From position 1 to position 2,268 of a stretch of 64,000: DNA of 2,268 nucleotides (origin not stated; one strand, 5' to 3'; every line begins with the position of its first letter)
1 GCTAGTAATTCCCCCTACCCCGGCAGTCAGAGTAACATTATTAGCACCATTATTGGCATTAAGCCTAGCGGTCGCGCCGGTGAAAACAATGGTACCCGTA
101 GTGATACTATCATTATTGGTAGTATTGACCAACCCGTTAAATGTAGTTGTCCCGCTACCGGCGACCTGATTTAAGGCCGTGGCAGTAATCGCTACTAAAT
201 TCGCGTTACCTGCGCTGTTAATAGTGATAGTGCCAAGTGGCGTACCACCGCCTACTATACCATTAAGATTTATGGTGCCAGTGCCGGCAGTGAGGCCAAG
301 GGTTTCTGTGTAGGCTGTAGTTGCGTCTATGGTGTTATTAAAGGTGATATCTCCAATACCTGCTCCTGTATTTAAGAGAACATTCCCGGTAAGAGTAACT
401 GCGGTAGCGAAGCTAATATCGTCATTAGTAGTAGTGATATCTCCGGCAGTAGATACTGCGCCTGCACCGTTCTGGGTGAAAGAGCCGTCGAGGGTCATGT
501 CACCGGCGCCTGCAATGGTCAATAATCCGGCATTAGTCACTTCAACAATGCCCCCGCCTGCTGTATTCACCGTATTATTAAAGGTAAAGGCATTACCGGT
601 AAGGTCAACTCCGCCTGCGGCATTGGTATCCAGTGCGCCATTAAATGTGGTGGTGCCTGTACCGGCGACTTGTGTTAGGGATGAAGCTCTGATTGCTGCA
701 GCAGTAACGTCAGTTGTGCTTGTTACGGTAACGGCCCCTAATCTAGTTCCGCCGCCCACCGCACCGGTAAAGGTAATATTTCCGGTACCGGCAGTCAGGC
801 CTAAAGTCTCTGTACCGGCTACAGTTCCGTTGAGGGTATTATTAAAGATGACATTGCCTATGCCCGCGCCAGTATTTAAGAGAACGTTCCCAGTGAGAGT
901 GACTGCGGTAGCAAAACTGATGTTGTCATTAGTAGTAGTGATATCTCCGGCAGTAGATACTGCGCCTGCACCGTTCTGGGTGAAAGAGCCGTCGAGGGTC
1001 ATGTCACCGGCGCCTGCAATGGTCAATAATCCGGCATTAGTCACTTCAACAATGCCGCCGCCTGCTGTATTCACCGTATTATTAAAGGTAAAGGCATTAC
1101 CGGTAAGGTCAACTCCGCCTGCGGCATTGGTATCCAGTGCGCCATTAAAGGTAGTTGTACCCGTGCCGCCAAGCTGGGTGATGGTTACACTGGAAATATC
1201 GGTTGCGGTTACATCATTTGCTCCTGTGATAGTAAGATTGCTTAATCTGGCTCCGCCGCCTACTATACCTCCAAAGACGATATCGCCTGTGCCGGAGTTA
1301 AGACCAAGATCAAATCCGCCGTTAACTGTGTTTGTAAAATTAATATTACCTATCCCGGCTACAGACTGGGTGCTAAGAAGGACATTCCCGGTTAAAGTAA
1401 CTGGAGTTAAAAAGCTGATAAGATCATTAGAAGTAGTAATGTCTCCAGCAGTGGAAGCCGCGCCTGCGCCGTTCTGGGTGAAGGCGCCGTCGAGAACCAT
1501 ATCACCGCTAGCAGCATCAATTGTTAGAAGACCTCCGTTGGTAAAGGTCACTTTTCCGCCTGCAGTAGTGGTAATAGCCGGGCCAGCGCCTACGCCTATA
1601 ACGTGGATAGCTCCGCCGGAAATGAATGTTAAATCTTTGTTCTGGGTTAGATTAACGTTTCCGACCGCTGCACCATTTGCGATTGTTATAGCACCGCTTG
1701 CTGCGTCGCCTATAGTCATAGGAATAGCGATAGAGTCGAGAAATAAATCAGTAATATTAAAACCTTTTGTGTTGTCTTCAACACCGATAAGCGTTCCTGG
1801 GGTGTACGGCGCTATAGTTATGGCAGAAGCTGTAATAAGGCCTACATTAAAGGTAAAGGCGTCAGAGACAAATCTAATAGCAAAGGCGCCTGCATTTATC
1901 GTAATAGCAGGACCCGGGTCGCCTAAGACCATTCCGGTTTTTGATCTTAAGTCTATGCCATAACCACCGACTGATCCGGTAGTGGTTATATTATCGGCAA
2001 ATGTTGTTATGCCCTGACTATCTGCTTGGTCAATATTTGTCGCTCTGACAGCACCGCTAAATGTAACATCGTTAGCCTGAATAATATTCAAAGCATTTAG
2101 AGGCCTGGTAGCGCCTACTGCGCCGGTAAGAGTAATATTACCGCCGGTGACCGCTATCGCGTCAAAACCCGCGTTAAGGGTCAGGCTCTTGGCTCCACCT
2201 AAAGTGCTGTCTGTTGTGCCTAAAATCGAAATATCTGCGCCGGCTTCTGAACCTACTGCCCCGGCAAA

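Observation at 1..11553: Three-gene two-partner-secretion locus with a giant TpsA that the ORF track missed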

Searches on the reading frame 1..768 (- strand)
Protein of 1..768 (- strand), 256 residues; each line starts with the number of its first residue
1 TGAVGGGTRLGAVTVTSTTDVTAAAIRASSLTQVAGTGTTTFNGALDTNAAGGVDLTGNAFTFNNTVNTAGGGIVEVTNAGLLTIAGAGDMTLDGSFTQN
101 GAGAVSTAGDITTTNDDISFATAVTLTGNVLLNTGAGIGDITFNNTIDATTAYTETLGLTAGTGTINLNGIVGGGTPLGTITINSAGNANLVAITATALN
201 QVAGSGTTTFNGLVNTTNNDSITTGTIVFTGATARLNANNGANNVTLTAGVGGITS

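Call 65: search_protein_families(library=pfam, proteins=[window:1-768:-], max_evalue=1)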
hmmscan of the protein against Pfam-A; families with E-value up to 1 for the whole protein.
window:1-768:- (256 aa): 0 families

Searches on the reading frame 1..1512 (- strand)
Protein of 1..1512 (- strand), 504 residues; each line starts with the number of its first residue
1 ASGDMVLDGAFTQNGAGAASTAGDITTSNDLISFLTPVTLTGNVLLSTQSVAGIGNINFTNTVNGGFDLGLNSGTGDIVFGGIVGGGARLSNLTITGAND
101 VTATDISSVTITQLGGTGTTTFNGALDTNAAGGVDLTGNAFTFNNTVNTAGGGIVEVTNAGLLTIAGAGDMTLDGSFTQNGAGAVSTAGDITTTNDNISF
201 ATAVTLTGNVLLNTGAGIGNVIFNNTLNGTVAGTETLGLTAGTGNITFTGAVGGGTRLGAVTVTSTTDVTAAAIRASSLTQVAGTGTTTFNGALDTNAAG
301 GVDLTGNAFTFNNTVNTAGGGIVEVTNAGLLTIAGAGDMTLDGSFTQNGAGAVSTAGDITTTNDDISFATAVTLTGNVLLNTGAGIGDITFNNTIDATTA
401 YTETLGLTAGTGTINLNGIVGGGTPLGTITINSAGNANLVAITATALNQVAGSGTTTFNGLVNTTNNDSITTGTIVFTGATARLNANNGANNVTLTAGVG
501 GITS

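Call 83: predict_structure(protein=window:1-1512:-)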
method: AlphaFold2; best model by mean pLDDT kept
length: 504 residues; sequences in the alignment: 1
mean_pLDDT: 42.9   pTM: 0.36
mean pLDDT of the five models: 42.9, 42.8, 42.2, 41.1, 30.2
residues with pLDDT >= 90: 0; 70-90: 0; 50-70: 120; < 50: 384
segments of 3 or more residues with pLDDT < 50: 29-31, 47-120, 127-140, 144-146, 148-154, 156-162, 165-169, 194-196, 202-204, 206-209, 211-288, 290-308, 312-314, 316-322, 324-329, 333-337, 376-504
pLDDT, mean of each block of 10 residues (from residue 1): 61 56 58 54 46 39 42 40 36 36 39 37 47 45 48 44 49 55 52 54 47 37 37 34 38 36 33 37 39 44 46 45 44 50 54 55 53 47 40 36 35 40 38 34 33 35 35 36 37 36 33
secondary structure, 60 per line:
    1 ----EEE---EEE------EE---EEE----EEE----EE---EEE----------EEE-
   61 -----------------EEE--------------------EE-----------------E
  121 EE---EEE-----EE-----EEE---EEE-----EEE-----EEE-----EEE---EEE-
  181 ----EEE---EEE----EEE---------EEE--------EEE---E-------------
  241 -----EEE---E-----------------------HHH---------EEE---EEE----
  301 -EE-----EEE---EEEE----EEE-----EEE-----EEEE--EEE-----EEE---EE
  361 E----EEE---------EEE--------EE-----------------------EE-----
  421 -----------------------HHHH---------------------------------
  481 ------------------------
elements in order: E5-7 E11-13 E25-27 E32-34 E44-46 E57-59 E78-80 E120-122 E126-128 E141-143 E147-149 E155-157 E163-165 E171-173 E177-179 E185-187 E191-193 E198-200 E210-212 E221-223 E246-248 E288-290 E294-296 E309-311 E315-318 E323-325 E331-333 E339-342 E345-347 E353-355 E359-361 E366-368 E378-380 H444-447

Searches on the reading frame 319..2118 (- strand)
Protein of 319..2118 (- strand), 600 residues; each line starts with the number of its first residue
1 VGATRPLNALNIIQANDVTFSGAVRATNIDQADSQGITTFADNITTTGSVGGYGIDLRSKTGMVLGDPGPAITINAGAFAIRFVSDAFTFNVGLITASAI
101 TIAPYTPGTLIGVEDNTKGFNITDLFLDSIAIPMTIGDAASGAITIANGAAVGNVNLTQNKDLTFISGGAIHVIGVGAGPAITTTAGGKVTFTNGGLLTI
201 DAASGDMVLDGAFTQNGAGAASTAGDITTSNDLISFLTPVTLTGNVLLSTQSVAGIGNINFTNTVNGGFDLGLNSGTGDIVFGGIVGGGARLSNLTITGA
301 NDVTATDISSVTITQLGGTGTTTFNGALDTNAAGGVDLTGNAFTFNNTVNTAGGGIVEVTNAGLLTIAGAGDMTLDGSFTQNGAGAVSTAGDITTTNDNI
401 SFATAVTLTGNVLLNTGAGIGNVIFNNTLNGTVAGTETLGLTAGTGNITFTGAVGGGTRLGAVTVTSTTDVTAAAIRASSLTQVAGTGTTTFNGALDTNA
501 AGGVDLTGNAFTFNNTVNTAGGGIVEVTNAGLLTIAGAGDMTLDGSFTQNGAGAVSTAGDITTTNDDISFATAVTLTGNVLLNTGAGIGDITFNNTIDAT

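Call 65: search_protein_families(library=pfam, proteins=[window:319-2118:-], max_evalue=1)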
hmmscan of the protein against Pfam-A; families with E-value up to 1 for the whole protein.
window:319-2118:- (600 aa): 0 families
